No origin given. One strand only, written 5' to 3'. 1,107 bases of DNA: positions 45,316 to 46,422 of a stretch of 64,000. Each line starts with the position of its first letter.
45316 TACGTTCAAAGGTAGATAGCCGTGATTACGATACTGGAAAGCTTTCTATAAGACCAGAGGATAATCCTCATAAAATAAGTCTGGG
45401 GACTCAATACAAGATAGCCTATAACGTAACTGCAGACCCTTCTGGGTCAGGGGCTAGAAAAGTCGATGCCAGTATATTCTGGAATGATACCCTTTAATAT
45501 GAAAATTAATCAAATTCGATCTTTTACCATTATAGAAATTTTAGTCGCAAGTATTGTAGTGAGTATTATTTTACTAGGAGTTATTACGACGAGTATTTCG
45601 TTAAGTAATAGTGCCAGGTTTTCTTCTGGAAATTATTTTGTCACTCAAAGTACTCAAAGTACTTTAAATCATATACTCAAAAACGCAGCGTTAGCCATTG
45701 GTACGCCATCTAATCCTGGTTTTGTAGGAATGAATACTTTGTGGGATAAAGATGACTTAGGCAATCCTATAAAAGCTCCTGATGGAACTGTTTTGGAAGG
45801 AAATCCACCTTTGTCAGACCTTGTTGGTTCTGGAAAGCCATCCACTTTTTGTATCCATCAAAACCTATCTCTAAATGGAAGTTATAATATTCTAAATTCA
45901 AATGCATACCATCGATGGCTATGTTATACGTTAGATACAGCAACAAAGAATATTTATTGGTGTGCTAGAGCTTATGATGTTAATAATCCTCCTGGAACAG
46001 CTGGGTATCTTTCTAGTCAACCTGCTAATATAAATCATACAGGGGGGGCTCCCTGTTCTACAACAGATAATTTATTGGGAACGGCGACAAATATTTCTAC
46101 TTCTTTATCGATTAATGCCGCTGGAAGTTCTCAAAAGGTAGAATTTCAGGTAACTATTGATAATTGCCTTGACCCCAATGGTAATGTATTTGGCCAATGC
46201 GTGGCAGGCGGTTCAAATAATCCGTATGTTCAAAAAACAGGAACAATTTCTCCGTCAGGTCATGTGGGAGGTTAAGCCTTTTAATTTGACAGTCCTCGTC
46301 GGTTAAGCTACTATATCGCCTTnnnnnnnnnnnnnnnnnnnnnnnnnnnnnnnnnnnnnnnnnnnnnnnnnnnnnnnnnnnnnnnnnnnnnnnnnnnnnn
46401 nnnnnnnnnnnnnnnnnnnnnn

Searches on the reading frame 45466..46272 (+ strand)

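Call 7: search_protein_families(library=pfam, proteins=[window:45466-46272:+], max_evalue=0.1)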
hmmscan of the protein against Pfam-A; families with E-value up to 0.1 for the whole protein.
window:45466-46272:+ (269 aa): 1 family
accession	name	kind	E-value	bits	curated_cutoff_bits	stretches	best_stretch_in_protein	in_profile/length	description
PF07963.17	N_methyl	-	0.0046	16.9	21.2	1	18-39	5-26/27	Prokaryotic N-terminal methylation motif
